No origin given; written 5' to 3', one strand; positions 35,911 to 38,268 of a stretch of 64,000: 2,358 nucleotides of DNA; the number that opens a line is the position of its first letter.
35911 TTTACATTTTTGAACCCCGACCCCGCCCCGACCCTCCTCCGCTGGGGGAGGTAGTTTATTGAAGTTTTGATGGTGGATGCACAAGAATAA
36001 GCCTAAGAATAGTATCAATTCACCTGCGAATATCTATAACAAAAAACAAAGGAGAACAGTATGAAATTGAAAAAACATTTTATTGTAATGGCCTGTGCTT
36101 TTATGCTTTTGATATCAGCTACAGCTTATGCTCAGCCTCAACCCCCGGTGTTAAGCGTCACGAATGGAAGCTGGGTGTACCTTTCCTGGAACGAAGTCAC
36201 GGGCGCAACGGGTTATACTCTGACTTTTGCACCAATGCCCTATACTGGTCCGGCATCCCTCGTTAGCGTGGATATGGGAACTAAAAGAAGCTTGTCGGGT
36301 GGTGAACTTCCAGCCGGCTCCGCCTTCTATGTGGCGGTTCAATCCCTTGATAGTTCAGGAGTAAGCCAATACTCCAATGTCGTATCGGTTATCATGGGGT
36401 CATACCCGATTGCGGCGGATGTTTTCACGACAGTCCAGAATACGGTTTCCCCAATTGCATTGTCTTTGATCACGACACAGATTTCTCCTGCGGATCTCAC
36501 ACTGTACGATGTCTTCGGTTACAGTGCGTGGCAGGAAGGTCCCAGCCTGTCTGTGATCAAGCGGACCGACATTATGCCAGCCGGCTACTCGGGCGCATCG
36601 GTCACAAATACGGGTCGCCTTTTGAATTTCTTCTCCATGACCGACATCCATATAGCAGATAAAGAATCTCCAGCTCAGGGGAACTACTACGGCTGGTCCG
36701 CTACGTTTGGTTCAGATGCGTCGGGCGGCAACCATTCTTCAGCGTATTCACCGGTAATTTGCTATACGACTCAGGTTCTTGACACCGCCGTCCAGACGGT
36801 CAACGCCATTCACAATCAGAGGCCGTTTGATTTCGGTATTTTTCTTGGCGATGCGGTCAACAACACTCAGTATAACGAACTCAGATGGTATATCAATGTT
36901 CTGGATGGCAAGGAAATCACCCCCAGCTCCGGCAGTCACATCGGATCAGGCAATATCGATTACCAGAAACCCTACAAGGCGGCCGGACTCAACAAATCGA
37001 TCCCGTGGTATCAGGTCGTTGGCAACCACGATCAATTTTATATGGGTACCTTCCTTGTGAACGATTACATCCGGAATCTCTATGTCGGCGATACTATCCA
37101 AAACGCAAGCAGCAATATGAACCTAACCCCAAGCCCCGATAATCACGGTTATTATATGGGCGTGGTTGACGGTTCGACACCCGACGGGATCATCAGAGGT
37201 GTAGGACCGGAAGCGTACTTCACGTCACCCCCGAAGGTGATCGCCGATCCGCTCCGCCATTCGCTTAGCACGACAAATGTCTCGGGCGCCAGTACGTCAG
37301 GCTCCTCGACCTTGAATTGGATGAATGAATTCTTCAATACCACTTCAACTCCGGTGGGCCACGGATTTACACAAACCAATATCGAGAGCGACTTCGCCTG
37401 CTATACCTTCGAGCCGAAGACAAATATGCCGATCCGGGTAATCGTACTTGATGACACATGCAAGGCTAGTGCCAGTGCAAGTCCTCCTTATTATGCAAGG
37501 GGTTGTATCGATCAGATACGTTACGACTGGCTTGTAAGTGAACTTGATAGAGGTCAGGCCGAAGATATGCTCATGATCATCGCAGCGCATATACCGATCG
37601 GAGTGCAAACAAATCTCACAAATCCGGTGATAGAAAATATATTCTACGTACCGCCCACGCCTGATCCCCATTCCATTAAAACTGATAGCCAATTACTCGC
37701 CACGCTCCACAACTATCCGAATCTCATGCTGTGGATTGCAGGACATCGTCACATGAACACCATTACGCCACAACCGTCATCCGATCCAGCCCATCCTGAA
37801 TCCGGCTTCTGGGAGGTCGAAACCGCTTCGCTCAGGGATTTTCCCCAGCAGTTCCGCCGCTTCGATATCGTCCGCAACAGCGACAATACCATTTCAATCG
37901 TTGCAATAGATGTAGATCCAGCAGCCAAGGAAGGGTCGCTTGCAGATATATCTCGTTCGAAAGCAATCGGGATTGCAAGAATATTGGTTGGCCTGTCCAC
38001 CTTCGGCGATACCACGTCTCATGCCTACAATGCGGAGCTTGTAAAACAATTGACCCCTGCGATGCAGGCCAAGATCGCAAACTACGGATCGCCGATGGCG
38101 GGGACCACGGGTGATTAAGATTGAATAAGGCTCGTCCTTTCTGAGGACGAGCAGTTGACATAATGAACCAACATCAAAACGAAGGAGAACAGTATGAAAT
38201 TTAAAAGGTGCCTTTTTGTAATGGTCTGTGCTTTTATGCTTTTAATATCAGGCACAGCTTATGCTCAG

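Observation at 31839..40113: Four tandem secreted hydrolases share one leader module fused to different catalytic domains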

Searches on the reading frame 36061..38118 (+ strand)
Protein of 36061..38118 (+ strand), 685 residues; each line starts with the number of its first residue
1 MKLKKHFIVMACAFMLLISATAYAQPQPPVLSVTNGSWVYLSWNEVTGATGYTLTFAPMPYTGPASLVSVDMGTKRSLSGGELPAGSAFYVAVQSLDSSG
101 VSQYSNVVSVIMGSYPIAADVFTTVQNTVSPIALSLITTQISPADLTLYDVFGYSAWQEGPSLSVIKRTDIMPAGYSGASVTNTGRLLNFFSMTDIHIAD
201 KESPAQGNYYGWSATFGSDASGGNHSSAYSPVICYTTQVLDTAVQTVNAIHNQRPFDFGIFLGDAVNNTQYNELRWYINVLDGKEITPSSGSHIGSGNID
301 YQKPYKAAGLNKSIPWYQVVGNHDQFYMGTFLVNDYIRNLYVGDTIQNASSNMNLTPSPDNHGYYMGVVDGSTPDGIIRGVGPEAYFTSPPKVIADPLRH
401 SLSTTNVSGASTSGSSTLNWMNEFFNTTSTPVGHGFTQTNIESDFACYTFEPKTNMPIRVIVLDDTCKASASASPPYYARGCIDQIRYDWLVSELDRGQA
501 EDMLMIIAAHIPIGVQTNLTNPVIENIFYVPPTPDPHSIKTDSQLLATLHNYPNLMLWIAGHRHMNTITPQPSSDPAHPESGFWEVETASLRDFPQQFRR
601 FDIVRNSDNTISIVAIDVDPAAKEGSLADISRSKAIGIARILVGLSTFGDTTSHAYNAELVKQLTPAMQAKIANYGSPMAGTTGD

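Call 4: search_protein_families(library=pfam, proteins=[window:36061-38118:+], max_evalue=0.01)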
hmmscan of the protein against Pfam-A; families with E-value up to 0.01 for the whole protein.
window:36061-38118:+ (685 aa): 1 family
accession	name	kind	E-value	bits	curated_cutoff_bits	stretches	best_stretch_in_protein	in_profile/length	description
PF00149.33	Metallophos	-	0.00078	20.4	21.5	0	237-360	12-104/191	Calcineurin-like phosphoesterase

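Call 6: search_protein_families(library=ncbifam, proteins=[window:36061-38118:+], max_evalue=0.01)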
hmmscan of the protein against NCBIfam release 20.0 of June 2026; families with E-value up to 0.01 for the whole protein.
window:36061-38118:+ (685 aa): 2 families
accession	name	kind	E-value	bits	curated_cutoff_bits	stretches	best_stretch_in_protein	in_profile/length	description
TIGR03768.1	RPA4764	hypoth_equivalog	8e-187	622.2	387.4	1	152-642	1-487/547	TIGR03768 family metallophosphoesterase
TIGR03767.1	P_acnes_RR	hypoth_equivalog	3.6e-56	190.8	330.75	2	303-639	175-463/496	TIGR03767 family metallophosphoesterase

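Call 35: search_solved_structures(query=window:36061-38118:+, max_evalue=1)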
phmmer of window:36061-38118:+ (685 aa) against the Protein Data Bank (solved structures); distinct sequences matched with E-value up to 1: 1.
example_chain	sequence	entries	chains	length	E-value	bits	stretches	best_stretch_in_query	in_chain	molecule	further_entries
2dkm_A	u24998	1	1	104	0.21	13.3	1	26-99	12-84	Collagen alpha-1(XX) chain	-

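Call 97: search_dna_similar(query=window:36397-38115:+, collection=plasmids, mode=protein, max_rows=12, max_evalue=1e-20)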
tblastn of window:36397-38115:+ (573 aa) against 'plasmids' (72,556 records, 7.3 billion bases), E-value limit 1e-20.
Records with a match: 3; places in all: 3; records where one place covers at least 80% of the query: 2.
Best place of each record, by identity: <60% 3.
By first word of the organism name: Streptantibioticus 2; Aliarcobacter 1.
By predicted mobility (MOB-suite, as given by PLSDB): mobilizable 3.
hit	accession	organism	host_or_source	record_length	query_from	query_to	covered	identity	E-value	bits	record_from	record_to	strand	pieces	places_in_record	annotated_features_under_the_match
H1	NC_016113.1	Streptantibioticus cattleyicolor NRRL 8057 = DSM 46488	-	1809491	41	534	86%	26.7%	2e-31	137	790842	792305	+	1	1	none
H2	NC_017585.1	Streptantibioticus cattleyicolor NRRL 8057 = DSM 46488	-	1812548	41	534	86%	26.7%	2e-31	137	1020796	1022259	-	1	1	none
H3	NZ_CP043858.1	Aliarcobacter cibarius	cell culture,Poultry carcass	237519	252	403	27%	46.1%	6e-28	127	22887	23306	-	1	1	hypothetical protein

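Call 98: get_annotated_region(hit=H1, flank=600)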
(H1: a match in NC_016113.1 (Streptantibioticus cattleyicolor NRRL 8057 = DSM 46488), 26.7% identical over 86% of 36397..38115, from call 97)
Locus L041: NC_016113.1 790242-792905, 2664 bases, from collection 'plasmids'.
description: Streptantibioticus cattleyicolor NRRL 8057 = DSM 46488 plasmid pSCAT, complete sequence
organism: Streptantibioticus cattleyicolor NRRL 8057 = DSM 46488 (NCBI taxid 1003195)
taxonomy: Bacteria; Actinomycetota; Actinomycetes; Kitasatosporales; Streptomycetaceae; Streptantibioticus; Streptantibioticus cattleyicolor; Streptantibioticus cattleyicolor NRRL 8057 = DSM 46488
host: -; source: -; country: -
typing (MOB-suite, as given by PLSDB): mobilizable; relaxase MOBP
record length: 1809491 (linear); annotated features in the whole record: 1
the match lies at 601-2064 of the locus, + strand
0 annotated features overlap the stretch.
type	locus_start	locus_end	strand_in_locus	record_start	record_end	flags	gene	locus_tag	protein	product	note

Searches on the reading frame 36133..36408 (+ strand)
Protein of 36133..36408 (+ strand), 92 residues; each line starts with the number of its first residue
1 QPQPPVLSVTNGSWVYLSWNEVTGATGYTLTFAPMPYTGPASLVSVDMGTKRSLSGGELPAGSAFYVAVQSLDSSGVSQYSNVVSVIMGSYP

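Call 16: search_protein_families(library=pfam, proteins=[window:36133-36408:+], max_evalue=10)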
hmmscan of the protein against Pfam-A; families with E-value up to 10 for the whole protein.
seq(92 aa): 1 family
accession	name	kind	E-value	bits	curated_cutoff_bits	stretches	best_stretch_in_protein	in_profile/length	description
PF00041.27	fn3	-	0.0052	17.4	25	1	3-86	4-83/84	Fibronectin type III domain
